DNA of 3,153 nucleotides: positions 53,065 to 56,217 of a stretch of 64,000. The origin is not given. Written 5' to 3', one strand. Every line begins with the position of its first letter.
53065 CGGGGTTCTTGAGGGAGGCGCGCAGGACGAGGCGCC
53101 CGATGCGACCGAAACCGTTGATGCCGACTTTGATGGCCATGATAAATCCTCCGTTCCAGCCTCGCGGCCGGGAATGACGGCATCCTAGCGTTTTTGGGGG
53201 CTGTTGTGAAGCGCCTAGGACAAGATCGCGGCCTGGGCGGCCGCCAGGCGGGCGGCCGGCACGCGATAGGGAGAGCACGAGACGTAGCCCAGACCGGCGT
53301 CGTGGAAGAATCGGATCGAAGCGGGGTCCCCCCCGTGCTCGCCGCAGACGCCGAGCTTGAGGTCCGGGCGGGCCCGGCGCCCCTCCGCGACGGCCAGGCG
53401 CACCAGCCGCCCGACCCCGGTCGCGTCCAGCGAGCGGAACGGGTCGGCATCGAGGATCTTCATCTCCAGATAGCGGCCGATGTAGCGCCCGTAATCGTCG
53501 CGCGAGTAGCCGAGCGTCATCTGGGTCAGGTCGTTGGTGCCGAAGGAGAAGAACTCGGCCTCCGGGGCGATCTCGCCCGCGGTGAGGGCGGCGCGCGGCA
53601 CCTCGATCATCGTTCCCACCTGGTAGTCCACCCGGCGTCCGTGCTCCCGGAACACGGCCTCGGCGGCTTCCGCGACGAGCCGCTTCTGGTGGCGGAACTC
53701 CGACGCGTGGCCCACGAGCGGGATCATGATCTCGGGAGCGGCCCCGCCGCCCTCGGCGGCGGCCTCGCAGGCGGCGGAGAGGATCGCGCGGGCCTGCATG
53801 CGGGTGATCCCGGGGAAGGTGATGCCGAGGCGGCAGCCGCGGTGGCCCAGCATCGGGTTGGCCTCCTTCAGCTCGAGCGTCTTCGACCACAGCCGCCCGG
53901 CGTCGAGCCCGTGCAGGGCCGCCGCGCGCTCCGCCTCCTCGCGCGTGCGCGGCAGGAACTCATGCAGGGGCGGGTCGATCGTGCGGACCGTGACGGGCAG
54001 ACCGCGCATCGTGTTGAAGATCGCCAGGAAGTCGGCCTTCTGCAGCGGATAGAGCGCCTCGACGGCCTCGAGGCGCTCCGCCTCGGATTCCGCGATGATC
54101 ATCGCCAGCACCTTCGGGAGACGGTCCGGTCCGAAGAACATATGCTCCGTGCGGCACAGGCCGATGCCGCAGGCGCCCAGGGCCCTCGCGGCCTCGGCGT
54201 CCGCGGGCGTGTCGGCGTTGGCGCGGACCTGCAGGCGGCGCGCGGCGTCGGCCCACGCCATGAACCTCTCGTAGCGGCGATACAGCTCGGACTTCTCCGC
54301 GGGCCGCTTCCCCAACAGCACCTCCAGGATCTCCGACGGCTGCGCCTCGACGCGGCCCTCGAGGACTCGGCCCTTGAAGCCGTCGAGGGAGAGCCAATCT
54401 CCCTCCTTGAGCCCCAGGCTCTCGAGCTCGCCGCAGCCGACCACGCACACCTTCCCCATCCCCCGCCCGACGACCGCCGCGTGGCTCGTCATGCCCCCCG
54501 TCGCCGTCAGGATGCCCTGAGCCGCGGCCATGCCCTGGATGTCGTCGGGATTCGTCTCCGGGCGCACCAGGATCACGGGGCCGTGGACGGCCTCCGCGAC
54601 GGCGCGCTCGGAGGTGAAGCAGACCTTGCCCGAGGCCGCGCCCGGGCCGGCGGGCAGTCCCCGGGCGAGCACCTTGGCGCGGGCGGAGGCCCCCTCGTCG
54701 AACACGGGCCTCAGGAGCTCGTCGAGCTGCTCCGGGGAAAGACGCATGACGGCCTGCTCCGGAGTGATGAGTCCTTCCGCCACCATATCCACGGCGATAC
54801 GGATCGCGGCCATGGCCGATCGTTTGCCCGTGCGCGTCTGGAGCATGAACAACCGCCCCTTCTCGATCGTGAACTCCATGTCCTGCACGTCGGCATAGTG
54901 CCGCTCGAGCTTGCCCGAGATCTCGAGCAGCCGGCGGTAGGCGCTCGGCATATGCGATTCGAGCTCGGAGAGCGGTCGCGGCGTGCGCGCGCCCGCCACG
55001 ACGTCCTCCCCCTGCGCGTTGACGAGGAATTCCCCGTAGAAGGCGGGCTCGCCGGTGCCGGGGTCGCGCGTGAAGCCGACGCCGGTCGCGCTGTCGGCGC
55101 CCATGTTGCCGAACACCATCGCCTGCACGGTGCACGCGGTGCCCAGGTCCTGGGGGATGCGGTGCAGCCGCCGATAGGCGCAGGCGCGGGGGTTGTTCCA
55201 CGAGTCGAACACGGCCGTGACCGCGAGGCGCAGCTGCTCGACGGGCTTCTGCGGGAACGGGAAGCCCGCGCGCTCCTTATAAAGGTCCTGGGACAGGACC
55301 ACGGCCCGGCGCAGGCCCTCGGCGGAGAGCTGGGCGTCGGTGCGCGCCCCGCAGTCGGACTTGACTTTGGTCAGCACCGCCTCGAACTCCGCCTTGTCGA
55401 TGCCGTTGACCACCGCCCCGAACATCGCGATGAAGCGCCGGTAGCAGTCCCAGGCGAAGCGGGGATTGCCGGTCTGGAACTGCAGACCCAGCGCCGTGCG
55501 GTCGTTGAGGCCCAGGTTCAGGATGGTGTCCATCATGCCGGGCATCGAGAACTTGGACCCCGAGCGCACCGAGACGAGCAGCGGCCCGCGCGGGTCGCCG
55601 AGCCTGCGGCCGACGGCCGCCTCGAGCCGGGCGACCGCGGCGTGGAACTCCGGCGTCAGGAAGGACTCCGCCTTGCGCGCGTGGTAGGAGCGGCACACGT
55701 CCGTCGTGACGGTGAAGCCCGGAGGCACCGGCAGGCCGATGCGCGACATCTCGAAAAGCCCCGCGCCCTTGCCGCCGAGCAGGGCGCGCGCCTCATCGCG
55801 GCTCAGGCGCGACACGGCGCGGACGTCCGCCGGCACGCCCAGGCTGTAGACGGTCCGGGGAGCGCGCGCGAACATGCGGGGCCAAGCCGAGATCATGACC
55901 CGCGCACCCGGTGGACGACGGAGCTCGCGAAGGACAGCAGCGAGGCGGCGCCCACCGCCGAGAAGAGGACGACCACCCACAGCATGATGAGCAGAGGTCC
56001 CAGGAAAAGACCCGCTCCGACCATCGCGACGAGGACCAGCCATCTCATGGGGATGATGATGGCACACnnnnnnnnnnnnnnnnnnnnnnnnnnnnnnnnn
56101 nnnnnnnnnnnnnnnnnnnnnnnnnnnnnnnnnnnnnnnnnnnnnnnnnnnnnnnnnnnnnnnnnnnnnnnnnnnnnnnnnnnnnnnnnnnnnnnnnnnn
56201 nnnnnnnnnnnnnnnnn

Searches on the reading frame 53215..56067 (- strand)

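Call 78: search_protein_families(library=pfam, proteins=[window:53215-56067:-], max_evalue=0.00001)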
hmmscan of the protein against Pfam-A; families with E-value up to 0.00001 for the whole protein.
window:53215-56067:- (950 aa): 3 families
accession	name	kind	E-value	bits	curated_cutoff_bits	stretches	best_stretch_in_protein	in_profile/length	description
PF02896.24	PEP-utilizers_C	-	5.3e-81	272.4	22.8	1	598-946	6-291/293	PEP-utilising enzyme, PEP-binding domain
PF01326.24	PPDK_N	-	2.5e-49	168.8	27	3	137-364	77-218/328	Pyruvate phosphate dikinase, AMP/ATP-binding domain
PF00391.29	PEP-utilizers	-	4e-24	84.5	23.1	1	497-566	4-72/72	PEP-utilising enzyme, mobile domain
